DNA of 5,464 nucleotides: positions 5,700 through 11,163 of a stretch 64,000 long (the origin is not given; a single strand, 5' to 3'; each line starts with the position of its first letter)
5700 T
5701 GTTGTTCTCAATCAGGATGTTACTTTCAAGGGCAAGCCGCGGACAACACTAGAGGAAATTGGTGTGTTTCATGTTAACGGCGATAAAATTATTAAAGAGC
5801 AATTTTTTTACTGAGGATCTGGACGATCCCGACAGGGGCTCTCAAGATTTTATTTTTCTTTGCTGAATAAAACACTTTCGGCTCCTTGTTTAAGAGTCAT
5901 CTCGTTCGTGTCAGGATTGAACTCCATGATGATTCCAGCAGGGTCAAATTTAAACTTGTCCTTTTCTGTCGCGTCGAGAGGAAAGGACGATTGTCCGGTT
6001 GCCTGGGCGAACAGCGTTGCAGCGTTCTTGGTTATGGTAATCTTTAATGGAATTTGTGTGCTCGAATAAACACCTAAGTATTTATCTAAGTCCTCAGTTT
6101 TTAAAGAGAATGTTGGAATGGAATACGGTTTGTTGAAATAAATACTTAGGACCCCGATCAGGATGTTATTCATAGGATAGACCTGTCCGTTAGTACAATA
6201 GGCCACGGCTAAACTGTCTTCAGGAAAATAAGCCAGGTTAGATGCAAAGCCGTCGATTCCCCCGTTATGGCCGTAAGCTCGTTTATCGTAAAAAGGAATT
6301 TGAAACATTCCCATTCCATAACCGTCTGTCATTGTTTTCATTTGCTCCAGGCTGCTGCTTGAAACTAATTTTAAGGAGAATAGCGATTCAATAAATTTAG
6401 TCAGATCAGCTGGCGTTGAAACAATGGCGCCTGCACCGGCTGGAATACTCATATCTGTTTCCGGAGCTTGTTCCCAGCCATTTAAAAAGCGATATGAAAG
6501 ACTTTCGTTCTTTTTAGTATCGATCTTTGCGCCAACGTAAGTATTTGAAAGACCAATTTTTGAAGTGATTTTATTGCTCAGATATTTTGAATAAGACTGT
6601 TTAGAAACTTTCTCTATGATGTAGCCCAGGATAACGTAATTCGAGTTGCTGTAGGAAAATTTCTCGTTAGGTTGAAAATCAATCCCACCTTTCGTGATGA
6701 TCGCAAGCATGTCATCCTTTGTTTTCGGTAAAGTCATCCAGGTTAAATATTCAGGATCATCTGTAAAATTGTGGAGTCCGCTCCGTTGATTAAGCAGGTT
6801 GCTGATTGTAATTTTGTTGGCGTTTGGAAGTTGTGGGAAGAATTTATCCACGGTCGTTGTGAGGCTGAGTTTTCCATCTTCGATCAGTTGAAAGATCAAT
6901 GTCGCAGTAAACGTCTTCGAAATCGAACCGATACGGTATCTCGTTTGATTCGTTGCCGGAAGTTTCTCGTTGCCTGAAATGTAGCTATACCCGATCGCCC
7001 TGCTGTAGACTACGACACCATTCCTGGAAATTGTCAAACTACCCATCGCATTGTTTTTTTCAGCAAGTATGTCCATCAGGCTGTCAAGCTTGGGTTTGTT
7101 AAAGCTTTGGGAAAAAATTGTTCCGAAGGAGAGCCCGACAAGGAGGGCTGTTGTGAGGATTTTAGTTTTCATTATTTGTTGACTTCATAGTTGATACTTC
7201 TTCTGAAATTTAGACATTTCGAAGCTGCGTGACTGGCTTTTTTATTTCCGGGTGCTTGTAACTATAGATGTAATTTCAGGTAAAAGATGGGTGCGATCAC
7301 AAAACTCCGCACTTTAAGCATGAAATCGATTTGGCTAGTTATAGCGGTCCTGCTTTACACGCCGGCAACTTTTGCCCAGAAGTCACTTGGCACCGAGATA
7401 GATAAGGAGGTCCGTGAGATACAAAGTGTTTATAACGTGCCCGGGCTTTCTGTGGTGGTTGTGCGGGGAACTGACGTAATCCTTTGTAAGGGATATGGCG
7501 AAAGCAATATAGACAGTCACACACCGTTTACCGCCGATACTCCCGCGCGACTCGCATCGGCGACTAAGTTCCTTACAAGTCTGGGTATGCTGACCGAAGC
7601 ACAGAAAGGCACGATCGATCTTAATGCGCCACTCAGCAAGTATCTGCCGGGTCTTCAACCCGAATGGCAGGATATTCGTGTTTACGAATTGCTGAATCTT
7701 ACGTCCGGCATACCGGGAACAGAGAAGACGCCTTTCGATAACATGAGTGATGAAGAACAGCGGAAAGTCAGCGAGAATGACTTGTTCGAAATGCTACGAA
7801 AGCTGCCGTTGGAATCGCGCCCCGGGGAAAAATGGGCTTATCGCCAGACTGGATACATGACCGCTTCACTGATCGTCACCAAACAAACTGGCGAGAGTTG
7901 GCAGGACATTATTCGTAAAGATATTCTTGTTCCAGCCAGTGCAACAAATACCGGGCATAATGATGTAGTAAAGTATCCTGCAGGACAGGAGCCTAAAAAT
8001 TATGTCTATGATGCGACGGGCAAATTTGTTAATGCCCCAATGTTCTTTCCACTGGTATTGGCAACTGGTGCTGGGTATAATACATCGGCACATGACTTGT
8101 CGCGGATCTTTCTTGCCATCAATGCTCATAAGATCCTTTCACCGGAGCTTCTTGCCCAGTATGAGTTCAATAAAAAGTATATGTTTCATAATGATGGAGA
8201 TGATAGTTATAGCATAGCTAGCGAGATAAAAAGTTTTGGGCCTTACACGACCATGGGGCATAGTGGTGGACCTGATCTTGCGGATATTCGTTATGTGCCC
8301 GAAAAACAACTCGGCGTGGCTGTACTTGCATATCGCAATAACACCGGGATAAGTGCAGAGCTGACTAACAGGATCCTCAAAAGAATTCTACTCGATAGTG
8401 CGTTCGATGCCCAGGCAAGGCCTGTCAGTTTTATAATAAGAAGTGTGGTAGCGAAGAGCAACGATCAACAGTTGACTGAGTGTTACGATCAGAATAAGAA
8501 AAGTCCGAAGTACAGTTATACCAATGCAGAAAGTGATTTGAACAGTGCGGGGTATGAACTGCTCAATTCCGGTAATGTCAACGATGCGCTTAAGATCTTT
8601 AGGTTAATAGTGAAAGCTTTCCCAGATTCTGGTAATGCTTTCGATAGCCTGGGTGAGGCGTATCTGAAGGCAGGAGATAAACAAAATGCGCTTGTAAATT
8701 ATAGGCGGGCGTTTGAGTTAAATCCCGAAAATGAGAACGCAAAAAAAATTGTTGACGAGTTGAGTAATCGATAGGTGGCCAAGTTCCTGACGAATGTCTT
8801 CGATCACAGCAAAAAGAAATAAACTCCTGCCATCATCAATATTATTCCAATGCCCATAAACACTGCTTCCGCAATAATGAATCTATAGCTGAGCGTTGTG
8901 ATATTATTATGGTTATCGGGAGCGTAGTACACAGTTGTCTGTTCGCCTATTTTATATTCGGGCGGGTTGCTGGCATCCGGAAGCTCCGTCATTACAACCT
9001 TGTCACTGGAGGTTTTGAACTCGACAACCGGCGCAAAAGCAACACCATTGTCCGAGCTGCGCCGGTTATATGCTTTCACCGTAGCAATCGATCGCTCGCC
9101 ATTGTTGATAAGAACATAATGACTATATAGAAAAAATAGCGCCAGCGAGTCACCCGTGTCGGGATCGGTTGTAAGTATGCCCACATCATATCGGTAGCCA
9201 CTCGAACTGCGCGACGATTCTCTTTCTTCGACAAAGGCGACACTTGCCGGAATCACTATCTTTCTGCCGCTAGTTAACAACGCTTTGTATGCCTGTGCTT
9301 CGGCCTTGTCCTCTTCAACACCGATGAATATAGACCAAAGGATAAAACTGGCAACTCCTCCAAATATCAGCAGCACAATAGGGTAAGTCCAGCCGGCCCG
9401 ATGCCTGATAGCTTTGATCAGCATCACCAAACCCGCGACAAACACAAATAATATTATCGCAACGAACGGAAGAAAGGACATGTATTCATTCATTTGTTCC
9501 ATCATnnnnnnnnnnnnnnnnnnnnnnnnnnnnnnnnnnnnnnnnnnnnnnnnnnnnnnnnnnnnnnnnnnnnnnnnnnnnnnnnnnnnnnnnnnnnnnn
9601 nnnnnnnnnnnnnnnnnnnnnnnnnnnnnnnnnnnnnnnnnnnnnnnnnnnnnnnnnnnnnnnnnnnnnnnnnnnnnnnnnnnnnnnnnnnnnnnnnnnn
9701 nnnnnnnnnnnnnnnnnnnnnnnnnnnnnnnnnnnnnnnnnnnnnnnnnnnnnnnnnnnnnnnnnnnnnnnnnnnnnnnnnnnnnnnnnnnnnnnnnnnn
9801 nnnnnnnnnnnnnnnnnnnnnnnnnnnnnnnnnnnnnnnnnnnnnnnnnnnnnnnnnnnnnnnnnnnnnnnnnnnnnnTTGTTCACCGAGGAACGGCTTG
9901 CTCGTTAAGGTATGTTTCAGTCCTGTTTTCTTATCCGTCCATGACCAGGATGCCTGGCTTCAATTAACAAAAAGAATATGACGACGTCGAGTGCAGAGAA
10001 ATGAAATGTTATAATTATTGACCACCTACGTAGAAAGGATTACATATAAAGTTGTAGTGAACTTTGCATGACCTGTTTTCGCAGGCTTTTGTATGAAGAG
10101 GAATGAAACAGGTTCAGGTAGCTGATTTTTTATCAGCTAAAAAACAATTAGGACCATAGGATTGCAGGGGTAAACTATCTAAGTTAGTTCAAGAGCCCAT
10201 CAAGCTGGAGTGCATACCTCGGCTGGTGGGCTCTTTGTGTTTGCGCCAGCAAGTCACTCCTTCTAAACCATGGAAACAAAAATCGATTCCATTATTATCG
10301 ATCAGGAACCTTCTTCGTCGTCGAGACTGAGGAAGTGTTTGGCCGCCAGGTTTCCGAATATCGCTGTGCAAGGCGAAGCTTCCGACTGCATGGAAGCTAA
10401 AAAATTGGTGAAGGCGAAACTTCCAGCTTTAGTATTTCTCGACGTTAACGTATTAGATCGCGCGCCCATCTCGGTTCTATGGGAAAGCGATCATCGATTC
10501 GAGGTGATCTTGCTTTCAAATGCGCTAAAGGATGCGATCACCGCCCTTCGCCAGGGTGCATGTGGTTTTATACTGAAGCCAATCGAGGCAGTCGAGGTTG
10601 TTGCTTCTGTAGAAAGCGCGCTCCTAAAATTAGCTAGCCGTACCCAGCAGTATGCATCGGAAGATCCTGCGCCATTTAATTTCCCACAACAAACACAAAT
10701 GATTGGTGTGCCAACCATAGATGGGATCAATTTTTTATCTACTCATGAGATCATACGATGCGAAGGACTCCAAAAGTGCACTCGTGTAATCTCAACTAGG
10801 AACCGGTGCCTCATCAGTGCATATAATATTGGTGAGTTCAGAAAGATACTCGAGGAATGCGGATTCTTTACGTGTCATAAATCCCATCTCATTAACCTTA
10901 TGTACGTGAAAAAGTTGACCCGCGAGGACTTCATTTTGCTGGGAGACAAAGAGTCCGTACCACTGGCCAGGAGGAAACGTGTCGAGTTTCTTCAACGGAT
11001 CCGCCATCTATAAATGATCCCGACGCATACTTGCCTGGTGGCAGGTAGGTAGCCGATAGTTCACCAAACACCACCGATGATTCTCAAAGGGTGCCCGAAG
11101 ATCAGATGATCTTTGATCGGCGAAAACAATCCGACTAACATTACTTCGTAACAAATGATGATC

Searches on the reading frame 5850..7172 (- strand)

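Call 82: search_protein_families(library=pfam, proteins=[window:5850-7172:-], max_evalue=0.001)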
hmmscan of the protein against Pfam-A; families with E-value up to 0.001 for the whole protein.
window:5850-7172:- (440 aa): 1 family
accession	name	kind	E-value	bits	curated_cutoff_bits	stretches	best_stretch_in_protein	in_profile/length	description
PF00144.29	Beta-lactamase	-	2.9e-55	188.2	27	1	45-332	18-313/329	Beta-lactamase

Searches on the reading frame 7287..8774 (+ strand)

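Call 82: search_protein_families(library=pfam, proteins=[window:7287-8774:+], max_evalue=0.001)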
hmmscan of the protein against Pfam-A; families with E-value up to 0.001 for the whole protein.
window:7287-8774:+ (495 aa): 7 families
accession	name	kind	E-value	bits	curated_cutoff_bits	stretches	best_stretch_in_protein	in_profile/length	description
PF00144.29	Beta-lactamase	-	2.6e-46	158.8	27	1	39-353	2-313/329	Beta-lactamase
PF07719.23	TPR_2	-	2.6e-07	30.7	27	1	452-482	4-34/34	Tetratricopeptide repeat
PF00515.34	TPR_1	-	4.2e-06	26.8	27.8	1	455-482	7-34/34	Tetratricopeptide repeat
PF13428.12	TPR_14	-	4.9e-06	27.1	23.5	0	451-485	3-37/44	Tetratricopeptide repeat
PF13181.12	TPR_8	-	4.2e-05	23.8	25.7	0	454-482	6-34/34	Tetratricopeptide repeat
PF13174.12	TPR_6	-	0.00026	21.9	26.3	0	455-481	6-32/33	Tetratricopeptide repeat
PF13432.12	TPR_16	-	0.00084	20.2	32.7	0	421-479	3-61/65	Tetratricopeptide repeat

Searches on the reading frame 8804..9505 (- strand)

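Call 82: search_protein_families(library=pfam, proteins=[window:8804-9505:-], max_evalue=0.001)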
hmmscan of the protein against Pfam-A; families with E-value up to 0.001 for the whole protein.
window:8804-9505:- (233 aa): 1 family
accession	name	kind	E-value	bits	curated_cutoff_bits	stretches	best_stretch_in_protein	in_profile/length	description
PF12158.14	DUF3592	-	1.2e-05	26.4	25.3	1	143-201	10-76/84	Domain of unknown function (DUF3592)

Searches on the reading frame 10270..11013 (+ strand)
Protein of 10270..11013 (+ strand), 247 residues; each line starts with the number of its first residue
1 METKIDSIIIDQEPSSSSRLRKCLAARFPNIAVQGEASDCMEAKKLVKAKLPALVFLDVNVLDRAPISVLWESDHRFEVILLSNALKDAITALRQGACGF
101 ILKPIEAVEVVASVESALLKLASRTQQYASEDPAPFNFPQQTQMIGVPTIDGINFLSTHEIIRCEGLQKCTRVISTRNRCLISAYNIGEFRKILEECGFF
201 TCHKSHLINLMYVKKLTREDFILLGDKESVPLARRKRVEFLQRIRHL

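Call 82: search_protein_families(library=pfam, proteins=[window:10270-11013:+], max_evalue=0.001)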
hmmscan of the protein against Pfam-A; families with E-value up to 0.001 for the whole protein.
window:10270-11013:+ (247 aa): 2 families
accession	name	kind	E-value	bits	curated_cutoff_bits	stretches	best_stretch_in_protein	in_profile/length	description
PF04397.21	LytTR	-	2.8e-10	40.7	22.6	1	152-243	2-96/98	LytTr DNA-binding domain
PF00072.30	Response_reg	-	4.7e-08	33.6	30.2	1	8-114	2-110/111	Response regulator receiver domain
